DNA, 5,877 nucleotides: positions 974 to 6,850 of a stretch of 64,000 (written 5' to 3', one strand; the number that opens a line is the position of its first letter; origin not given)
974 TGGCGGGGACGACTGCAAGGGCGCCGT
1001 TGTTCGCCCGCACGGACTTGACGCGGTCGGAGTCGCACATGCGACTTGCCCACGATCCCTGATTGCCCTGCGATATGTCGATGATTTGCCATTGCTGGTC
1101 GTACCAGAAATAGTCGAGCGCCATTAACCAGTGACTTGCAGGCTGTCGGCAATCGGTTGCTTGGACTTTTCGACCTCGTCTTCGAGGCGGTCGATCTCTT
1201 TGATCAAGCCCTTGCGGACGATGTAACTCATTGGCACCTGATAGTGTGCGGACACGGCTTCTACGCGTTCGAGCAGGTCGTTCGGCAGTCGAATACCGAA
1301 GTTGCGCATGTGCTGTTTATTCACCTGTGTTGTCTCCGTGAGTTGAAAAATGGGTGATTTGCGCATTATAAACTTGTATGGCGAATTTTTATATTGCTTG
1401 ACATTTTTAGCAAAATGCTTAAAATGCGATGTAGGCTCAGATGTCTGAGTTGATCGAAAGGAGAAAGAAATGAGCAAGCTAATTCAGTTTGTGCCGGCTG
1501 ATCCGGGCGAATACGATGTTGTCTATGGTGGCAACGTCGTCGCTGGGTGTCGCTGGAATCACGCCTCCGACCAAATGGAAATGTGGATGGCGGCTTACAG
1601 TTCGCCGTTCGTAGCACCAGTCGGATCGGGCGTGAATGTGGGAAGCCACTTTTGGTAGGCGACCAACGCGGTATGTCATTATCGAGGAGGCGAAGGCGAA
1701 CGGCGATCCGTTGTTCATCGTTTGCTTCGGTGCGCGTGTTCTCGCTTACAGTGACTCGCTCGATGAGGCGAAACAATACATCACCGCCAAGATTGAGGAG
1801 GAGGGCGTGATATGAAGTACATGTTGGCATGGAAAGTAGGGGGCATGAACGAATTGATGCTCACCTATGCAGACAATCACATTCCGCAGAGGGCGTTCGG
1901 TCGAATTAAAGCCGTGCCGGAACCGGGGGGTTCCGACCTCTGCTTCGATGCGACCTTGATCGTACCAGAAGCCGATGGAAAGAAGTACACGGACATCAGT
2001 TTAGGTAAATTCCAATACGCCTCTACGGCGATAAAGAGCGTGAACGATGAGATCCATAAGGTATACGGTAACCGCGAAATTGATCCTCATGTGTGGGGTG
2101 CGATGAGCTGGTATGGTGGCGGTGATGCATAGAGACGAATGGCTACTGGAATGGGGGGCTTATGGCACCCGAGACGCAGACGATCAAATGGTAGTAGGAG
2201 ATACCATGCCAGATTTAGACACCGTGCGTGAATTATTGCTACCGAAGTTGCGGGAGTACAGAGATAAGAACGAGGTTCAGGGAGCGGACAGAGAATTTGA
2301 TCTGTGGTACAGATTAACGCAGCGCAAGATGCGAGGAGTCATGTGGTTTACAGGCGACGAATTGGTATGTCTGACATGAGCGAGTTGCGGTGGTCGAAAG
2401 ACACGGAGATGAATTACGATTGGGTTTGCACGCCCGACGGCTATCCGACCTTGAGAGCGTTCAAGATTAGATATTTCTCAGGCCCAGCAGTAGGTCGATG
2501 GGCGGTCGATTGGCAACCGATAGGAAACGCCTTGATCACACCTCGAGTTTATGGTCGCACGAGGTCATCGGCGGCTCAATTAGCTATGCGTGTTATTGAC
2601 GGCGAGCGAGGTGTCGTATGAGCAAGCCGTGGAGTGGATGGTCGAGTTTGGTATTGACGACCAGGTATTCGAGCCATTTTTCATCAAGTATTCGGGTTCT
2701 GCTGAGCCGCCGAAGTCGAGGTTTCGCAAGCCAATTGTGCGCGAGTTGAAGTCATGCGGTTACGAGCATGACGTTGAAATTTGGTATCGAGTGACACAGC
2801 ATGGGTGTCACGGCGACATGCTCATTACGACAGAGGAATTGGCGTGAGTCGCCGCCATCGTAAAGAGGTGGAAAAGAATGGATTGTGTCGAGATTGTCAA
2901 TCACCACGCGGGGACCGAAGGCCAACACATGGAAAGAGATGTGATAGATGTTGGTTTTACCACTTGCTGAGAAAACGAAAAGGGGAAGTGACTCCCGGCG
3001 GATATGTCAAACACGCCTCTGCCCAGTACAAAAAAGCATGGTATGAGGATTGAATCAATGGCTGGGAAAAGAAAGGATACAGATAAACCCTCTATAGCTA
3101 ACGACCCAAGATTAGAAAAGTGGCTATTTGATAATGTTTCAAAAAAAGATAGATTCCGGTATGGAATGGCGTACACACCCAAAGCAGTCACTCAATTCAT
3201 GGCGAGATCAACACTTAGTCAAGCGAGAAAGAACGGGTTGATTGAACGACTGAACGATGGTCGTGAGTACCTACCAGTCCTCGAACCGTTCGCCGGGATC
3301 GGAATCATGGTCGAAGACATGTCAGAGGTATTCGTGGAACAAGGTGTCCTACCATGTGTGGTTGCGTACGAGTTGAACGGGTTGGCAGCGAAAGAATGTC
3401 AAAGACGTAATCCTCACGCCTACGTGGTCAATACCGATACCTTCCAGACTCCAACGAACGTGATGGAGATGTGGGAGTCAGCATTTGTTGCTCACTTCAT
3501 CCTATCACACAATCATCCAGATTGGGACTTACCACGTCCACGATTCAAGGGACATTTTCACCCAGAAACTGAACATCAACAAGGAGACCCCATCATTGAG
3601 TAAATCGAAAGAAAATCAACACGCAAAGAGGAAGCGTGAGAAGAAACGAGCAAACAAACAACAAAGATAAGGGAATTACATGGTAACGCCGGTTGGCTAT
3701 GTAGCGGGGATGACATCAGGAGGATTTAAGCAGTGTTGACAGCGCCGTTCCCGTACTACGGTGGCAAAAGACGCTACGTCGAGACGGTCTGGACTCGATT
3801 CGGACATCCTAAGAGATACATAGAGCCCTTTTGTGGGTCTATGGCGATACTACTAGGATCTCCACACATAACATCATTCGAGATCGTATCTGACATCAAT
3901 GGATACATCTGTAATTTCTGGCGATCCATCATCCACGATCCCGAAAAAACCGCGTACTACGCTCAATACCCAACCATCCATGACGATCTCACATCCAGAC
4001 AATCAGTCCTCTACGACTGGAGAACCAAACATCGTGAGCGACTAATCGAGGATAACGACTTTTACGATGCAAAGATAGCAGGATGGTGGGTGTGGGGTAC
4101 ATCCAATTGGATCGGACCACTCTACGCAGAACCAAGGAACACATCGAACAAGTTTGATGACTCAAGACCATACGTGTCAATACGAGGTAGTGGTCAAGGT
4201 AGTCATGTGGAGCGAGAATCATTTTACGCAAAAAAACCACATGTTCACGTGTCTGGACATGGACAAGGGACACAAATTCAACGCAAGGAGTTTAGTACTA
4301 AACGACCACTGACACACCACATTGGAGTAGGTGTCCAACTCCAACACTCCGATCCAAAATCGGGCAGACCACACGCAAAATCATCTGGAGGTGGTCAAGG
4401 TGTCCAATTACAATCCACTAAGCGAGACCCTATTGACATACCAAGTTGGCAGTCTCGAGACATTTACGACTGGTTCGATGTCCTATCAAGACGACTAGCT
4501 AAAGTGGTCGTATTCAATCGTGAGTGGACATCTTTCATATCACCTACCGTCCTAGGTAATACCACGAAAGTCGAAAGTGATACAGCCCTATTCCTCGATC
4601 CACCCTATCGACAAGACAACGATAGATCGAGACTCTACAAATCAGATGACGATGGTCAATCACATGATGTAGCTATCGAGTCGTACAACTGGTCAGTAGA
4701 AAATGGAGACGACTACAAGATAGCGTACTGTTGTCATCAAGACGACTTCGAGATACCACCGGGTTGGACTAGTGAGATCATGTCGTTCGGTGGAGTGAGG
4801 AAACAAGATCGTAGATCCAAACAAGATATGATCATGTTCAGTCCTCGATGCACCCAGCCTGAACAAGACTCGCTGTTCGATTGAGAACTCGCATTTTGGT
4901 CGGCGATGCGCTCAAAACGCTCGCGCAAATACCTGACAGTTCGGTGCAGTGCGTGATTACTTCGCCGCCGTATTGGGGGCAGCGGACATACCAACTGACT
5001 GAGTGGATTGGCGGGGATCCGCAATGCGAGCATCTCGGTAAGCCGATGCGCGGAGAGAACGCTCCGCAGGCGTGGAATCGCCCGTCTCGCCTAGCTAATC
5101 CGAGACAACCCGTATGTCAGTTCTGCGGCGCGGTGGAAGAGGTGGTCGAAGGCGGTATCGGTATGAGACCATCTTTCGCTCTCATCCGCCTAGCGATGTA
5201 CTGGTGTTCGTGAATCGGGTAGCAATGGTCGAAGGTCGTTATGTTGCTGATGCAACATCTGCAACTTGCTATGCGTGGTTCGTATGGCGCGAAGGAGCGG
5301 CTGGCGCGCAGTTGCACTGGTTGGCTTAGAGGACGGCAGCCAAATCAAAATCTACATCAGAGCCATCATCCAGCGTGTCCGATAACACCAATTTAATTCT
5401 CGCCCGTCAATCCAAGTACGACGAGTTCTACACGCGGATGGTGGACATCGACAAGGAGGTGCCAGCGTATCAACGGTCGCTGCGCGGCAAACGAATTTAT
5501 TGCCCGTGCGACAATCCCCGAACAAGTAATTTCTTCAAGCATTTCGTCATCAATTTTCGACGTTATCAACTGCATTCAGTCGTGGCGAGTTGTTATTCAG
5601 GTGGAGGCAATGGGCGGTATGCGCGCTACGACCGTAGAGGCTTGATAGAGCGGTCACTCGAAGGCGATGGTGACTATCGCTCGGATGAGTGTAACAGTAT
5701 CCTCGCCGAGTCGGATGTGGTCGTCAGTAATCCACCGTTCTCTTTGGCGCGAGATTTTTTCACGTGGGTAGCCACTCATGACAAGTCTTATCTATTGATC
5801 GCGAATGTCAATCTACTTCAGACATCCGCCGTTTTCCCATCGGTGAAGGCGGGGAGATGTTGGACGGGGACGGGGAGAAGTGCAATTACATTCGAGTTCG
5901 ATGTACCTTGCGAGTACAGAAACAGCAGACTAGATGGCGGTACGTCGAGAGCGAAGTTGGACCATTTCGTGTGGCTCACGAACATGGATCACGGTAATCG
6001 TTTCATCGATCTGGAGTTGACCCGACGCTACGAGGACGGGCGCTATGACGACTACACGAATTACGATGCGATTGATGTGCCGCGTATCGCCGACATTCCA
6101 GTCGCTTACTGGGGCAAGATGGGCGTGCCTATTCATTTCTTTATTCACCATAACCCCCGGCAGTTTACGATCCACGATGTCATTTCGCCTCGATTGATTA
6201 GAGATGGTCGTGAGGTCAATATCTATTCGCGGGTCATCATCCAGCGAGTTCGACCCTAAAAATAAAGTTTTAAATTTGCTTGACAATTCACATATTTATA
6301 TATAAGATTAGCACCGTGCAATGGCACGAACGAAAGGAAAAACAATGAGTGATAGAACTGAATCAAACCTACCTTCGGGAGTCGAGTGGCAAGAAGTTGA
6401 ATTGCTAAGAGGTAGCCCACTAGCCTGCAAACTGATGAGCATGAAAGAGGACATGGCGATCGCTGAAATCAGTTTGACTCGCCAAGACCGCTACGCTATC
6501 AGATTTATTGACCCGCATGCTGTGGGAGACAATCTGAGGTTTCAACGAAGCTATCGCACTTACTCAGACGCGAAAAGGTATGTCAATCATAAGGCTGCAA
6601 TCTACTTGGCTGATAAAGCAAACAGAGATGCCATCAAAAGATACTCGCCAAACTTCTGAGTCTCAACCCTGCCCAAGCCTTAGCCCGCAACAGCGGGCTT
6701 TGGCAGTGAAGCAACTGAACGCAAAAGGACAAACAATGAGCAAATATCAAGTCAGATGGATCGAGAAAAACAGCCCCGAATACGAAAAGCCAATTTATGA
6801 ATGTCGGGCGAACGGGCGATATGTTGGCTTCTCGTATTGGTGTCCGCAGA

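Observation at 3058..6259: Island of four DNA-methyltransferase-type genes from different classes, two apparently decayed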

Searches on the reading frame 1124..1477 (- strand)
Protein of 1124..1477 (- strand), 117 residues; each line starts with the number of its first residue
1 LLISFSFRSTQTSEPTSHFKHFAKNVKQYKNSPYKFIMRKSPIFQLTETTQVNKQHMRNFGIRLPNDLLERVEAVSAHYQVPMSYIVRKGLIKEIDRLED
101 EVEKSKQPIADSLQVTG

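Call 67: search_protein_families(library=pfam, proteins=[window:1124-1477:-], max_evalue=0.01)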
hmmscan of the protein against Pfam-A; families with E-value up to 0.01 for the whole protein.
window:1124-1477:- (117 aa): 1 family
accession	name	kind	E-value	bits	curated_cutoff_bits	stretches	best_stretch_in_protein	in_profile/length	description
PF12651.13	RHH_3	-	0.0025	18.2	21.6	1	59-92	4-37/44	Ribbon-helix-helix domain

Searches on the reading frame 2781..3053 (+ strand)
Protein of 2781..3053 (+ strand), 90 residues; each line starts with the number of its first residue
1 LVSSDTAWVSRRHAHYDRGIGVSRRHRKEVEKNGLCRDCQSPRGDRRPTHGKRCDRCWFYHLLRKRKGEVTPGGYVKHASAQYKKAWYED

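Call 3: search_protein_families(library=pfam, proteins=[window:2781-3053:+], max_evalue=1)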
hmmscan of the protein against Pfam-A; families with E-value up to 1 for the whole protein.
window:2781-3053:+ (90 aa): 0 families

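Call 4: search_protein_families(library=phrogs, proteins=[window:2781-3053:+], max_evalue=0.01)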
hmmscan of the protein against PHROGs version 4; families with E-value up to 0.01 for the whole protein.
window:2781-3053:+ (90 aa): 0 families

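Call 71: find_homologous_proteins(query=A6, max_evalue=0.001)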
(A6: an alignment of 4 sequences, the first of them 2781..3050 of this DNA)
Query A6 (4 sequences) (90 aa, profile of the alignment): 1 proteins with E <= 0.001 among 59 candidates.
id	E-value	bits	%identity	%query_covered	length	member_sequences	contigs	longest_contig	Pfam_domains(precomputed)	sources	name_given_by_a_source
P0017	1.4e-36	143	52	56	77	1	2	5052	-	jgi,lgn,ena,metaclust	metaclust:\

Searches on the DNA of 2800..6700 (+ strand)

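Call 5: search_dna_similar(query=window:2800-6700:+, collection=phages, mode=near, max_rows=30)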
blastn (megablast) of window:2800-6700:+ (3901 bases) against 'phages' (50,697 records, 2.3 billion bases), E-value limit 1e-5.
No match.

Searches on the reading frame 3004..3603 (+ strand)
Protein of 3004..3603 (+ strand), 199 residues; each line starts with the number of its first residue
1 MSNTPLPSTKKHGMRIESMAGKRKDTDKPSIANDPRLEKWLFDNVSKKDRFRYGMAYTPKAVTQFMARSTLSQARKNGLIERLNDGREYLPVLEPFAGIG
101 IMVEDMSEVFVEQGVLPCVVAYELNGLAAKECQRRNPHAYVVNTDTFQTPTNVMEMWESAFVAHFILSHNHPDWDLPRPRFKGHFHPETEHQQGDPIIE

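Call 3: search_protein_families(library=pfam, proteins=[window:3004-3603:+], max_evalue=1)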
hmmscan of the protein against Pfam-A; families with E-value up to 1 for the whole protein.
window:3004-3603:+ (199 aa): 0 families

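Call 4: search_protein_families(library=phrogs, proteins=[window:3004-3603:+], max_evalue=0.01)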
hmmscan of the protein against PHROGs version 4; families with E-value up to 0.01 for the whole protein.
window:3004-3603:+ (199 aa): 2 families
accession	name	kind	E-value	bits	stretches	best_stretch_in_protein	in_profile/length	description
phrog_23459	-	unknown function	0.003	16.8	1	48-122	515-587/649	-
phrog_3820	-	other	0.0094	16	0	52-151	47-125/255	DNA methyltransferase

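Call 14: find_homologous_proteins(query=window:3004-3603:+, max_evalue=0.001)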
Query window:3004-3603:+ (199 aa): 6 proteins with E <= 0.001 among 33 candidates.
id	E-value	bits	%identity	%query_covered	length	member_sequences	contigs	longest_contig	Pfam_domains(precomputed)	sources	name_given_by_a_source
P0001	2.4e-121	421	100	91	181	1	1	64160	-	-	-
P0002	3.8e-60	221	63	78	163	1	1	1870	-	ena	-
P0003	2.1e-55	205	56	84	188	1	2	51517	-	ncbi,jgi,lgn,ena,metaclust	metaclust:\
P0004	5.8e-51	191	59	76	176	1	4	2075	-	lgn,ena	-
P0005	8.8e-50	187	59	76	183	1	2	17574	-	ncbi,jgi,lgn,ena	-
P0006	3.3e-28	117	63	47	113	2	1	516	-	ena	-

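Call 16: find_encoding_contigs(protein=P0003, flank=6000, max_places=4)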
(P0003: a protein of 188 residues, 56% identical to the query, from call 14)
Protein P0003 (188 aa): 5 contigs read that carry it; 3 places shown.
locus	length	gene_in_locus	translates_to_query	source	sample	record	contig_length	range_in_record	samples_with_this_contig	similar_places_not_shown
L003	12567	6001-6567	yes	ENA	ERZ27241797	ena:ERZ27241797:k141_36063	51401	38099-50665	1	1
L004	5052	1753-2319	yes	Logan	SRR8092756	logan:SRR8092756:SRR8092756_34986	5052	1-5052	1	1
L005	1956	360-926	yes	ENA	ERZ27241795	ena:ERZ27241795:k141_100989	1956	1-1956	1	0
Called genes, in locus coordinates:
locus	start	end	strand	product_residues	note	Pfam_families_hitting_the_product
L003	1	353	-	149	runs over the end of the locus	-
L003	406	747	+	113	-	PF10934:Sheath_initiator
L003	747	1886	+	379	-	PF04865:Baseplate_J (weak)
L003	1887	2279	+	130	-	-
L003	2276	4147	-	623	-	PF16656:Pur_ac_phosph_N (faint), PF00041:fn3 (weak), PF25059:FN3_DSCAM-DSCAML_C (faint), PF00041:fn3 (weak)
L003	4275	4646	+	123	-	-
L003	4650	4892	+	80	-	-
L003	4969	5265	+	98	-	-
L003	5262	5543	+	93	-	-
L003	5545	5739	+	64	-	PF02599:CsrA (weak)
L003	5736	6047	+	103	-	-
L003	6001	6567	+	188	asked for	-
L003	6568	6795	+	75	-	-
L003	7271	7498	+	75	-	-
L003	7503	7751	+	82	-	-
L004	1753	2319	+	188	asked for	-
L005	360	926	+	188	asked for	-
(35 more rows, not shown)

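Call 17: search_solved_structures(query=A1, max_evalue=10, show_alignments=3)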
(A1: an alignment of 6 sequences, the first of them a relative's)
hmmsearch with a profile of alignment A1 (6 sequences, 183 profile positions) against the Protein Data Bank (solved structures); distinct sequences matched with E-value up to 10: 2.
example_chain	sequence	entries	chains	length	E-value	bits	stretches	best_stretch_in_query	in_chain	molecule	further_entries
9hu9_A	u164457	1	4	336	1.2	11.7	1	118-144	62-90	Glucosyltransferase 3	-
9htx_A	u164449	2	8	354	1.3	11.6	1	118-144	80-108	Glucosyltransferase 3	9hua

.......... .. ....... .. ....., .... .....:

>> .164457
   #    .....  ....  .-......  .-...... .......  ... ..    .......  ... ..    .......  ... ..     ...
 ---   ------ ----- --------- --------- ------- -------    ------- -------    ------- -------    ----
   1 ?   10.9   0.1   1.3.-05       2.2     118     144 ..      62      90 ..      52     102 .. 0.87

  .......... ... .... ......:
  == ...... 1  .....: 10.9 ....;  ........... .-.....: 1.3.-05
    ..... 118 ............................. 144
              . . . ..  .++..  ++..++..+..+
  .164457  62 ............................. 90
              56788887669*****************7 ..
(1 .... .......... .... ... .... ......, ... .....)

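Call 18: search_protein_families(library=ncbifam, proteins=[window:3058-3603:+], max_evalue=1)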
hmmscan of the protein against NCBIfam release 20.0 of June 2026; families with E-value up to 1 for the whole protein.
window:3058-3603:+ (181 aa): 1 family
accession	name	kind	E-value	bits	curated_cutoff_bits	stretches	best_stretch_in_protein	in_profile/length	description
NF045881.1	PLipidMtase_Agro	equivalog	0.015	14.8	250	1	23-143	9-122/197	phospholipid N-methyltransferase PmtA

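Call 28: search_protein_representatives(alignment_id=A1)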
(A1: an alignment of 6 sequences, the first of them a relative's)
Query: 6 sequences, 183 profile positions. Proteins with E-value up to 0.001 (for the whole library): 3; up to 1e-10: 1; up to 1e-30: 1. The best 3 are listed.
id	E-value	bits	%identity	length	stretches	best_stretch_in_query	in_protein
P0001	5.0e-89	312.9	-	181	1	1-168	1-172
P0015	5.6e-04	35.7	-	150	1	58-130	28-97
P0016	6.6e-04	35.4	-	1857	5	91-129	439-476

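Call 34: find_related_loci(query=A1, collection=viral_contigs, flank=5000)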
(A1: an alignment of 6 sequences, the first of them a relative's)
Query A1 (181 aa) in viral_contigs; peptide patterns used: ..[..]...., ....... (x = any residue, [..] = any of these).
31 stretches matched a pattern, but none encodes a relative of the query by tblastn (E <= 1e-3).

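Call 35: find_encoding_contigs(protein=P0005, flank=8000, max_places=3)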
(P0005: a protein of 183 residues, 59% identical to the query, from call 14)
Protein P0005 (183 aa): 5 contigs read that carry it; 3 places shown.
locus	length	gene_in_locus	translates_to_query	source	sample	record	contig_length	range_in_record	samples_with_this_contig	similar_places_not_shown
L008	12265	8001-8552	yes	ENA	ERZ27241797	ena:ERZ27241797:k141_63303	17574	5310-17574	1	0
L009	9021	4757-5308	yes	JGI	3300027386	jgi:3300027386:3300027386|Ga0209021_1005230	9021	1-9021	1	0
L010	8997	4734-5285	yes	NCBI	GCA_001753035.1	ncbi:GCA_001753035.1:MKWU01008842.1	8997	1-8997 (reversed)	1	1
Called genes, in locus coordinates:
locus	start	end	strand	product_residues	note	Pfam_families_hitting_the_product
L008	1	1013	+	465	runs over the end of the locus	PF00176:SNF2-rel_dom, PF00270:DEAD, PF00271:Helicase_C (weak)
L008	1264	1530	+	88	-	-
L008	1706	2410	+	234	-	-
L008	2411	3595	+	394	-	PF10926:DUF2800, PF12705:PDDEXK_1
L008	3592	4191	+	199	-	PF10991:Enc34_ssDNA-bd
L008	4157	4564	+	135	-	-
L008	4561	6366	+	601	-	-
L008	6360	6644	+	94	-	-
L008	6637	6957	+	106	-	-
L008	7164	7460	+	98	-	-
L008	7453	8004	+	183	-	PF01541:GIY-YIG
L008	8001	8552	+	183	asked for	-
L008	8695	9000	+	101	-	-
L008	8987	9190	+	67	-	-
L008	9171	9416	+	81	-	-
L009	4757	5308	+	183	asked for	-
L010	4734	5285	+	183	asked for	-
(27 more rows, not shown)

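Call 36: find_encoding_contigs(protein=P0004, flank=3000, max_places=3)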
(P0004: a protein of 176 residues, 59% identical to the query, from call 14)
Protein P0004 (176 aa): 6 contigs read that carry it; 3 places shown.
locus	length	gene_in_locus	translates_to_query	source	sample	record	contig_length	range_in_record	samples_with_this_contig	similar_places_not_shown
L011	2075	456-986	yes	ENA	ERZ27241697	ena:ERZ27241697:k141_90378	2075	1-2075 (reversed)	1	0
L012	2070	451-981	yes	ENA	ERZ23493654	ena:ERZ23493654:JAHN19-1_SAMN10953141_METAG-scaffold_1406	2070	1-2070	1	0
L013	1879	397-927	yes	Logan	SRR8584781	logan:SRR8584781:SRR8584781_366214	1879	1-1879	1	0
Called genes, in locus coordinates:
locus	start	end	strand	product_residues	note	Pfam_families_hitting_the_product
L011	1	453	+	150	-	?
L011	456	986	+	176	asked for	-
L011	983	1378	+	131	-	-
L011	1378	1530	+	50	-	-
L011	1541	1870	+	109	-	-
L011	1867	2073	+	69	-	?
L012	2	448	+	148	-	?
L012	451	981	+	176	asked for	-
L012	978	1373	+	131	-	-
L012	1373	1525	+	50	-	-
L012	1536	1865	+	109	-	-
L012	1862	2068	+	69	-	?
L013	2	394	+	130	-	?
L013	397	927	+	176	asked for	-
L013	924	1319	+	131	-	-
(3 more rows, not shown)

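Call 37: predict_structure(alignment_id=A1)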
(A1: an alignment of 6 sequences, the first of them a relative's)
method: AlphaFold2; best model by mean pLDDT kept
length: 181 residues; sequences in the alignment: 6
mean_pLDDT: 65.8   pTM: 0.61
mean pLDDT of the five models: 65.8, 63.5, 61.9, 59.4, 39.5
residues with pLDDT >= 90: 20; 70-90: 65; 50-70: 57; < 50: 39
segments of 3 or more residues with pLDDT < 50: 1-16, 34-40, 167-181
pLDDT, mean of each block of 10 residues (from residue 1): 37 46 59 47 57 80 91 69 67 87 70 73 63 77 89 89 57 32 31
secondary structure, 60 per line:
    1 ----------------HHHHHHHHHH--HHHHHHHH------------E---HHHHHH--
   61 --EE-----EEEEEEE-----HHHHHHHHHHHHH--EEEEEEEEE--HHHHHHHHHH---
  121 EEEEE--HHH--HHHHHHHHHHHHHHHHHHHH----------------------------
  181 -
elements in order: H17-26 H29-36 H53-58 E70-76 H82-94 E97-105 H108-117 E121-125 H133-152

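Call 40: fold_search(model_id=the predicted structure, library=pdb)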
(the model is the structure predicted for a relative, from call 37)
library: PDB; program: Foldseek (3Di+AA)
matches with E <= 10: 1140; with E <= 0.001: 0
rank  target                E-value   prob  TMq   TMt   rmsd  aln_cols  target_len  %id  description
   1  1yde_P                9.6e-02  0.80  0.28  0.21   3.3        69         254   20  Crystal Structure of Human Retinal Short-Chain Dehydrogenase/Reductase 3 (released 2005-01-18)
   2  4nbu_A                1.1e-01  0.69  0.24  0.19   3.2        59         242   25  Crystal structure of FabG from Bacillus sp (released 2013-12-04)
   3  1yde_I                1.3e-01  0.63  0.26  0.20   3.4        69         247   20  Crystal Structure of Human Retinal Short-Chain Dehydrogenase/Reductase 3 (released 2005-01-18)
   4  4nbu_B                1.6e-01  0.57  0.23  0.18   3.3        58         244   28  Crystal structure of FabG from Bacillus sp (released 2013-12-04)
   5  6h0m                  1.8e-01  0.51  0.26  0.19   3.5        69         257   20  17beta-hydroxysteroid dehydrogenase type 14 mutant K158A in complex with Nicotinamide Adenine Dinucleotide (released 2019-07-31)
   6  6zr6                  2.0e-01  0.51  0.26  0.19   3.5        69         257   20  17beta-hydroxysteroid dehydrogenase type 14 variant S205 in complex with non-steroidal inhibitor (released 2021-07-21)
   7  8ijg_A                2.2e-01  0.51  0.26  0.20   3.7        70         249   11  Crystal structure of alcohol dehydrogenase M5 from Burkholderia gladioli with NADP (released 2024-03-06)
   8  1yde_G                2.2e-01  0.47  0.26  0.20   3.5        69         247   20  Crystal Structure of Human Retinal Short-Chain Dehydrogenase/Reductase 3 (released 2005-01-18)
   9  1yde_N                2.4e-01  0.60  0.28  0.22   3.3        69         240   20  Crystal Structure of Human Retinal Short-Chain Dehydrogenase/Reductase 3 (released 2005-01-18)
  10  1yde_A                2.4e-01  0.44  0.26  0.20   3.6        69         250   22  Crystal Structure of Human Retinal Short-Chain Dehydrogenase/Reductase 3 (released 2005-01-18)
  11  7e6o_A                2.7e-01  0.47  0.25  0.20   3.1        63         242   16  Crystal structure of polyol dehydrogenase from Paracoccus denitrificans (released 2022-03-02)
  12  5ics_D                2.7e-01  0.35  0.23  0.17   4.1        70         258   20  Crystal structure of 17beta-hydroxysteroid dehydrogenase type 14 apoenzyme. (released 2016-07-13)
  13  1yde_M                2.9e-01  0.28  0.23  0.18   4.3        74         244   19  Crystal Structure of Human Retinal Short-Chain Dehydrogenase/Reductase 3 (released 2005-01-18)
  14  3fgp_A                3.1e-01  0.41  0.30  0.19   4.9        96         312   16  2.05 a Crystal Structure of CysM from Mycobacterium Tuberculosis - Open and Closed Conformations (released 2008-12-23)
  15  5m7p_B                3.3e-01  0.41  0.33  0.15   5.4       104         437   14  Crystal structure of NtrX from Brucella abortus in complex with ADP processed with the CrystalDirect automated mountin (released 2017-01-25)
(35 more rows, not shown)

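Call 58: find_related_loci(query=A1, collection=genome_contigs, flank=6000)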
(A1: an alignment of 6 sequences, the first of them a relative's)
Query A1 (181 aa) in genome_contigs; peptide patterns used: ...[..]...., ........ (x = any residue, [..] = any of these).
106 stretches matched a pattern, but none encodes a relative of the query by tblastn (E <= 1e-3).

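Call 59: find_related_loci(query=A1, collection=metagenome_contigs, flank=6000)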
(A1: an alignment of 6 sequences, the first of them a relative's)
Query A1 (181 aa) in metagenome_contigs; peptide patterns used: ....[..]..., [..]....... (x = any residue, [..] = any of these).
274 stretches matched a pattern; 4 encode a relative of the query (tblastn E <= 1e-3); 4 distinct loci.
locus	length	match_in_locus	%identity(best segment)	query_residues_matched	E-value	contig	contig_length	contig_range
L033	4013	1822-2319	56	1-167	3e-62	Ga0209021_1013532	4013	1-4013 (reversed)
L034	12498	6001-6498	56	1-167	4e-62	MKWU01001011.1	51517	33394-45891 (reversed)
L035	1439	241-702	59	16-167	2e-57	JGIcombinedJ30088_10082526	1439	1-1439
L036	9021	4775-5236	59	16-167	3e-55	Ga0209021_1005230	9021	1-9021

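Call 61: search_protein_families(library=pfam, proteins=[P0015, P0016], max_evalue=0.01)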
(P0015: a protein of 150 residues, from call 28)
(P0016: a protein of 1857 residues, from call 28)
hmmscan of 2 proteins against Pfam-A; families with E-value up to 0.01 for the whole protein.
P0015 (150 aa): 5 families
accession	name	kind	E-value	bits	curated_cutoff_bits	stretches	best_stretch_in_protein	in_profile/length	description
PF02384.22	N6_Mtase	-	3.6e-07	30.2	20.4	1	11-115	21-137/311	N-6 DNA Methylase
PF19587.5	DUF6094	-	6.3e-05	22.3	22.8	1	22-115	143-230/344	Uncharacterised methyltransferase family (DUF6094)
PF07669.17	Eco57I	-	0.00019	22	25.3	1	92-121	64-92/171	Eco57I restriction-modification methylase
PF01170.24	UPF0020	-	0.0026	17.9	22.3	0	53-115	67-133/197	RMKL-like, methyltransferase domain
PF05175.20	MTS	-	0.0085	16.2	23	0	25-125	20-119/170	Methyltransferase small domain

P0016 (1857 aa): 5 families
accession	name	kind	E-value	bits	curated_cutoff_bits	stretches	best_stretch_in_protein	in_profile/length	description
PF09479.16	Flg_new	-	1.2e-91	301.3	27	10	241-299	1-65/65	Listeria-Bacteroides repeat domain (List_Bact_rpt)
PF18998.6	Flg_new_2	-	1.1e-10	41.7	23.6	0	186-239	19-72/73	Divergent InlB B-repeat domain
PF18676.6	MBG_2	-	4.8e-08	33.9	25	1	1408-1494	2-71/72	MBG domain (YGX type)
PF19403.5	SpaA_2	-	8.7e-06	26.7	25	0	604-647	48-91/96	Prealbumin-like fold domain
PF16246.10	DUF4903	-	0.0041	17.2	25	1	1577-1680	71-174/190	Domain of unknown function (DUF4903)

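Call 65: search_protein_families(library=padloc, alignment_id=A1, max_evalue=1)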
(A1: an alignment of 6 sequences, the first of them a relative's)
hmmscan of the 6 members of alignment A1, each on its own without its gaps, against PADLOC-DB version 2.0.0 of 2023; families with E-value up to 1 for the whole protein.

A. member 1, P0001 (181 aa): 3 families
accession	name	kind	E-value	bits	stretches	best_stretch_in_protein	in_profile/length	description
PDLC03267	MTase_II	-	0.0027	14.7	1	28-127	7-94/539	Type II methyltransferase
PDLC03597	REase_MTase_IIG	-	0.039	9.4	1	23-86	868-928/1646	Type IIG restriction enzyme-methyltransferase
PDLC03258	MTase_II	-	0.043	11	1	26-127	13-93/366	Type II methyltransferase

B. families by the number of members that match (of 6 scanned): 8 families
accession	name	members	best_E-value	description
PDLC03267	MTase_II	4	0.0027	Type II methyltransferase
PDLC03258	MTase_II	2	0.0003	Type II methyltransferase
PDLC03335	MTase_II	2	0.0024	Type II methyltransferase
PDLC04134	mad2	2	0.003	mads_2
PDLC02643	DrmMI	1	0.0052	DrmMI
PDLC03226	MTase_II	1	0.027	Type II methyltransferase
PDLC02638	DrmMI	1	0.038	DrmMI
PDLC03597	REase_MTase_IIG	1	0.039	Type IIG restriction enzyme-methyltransferase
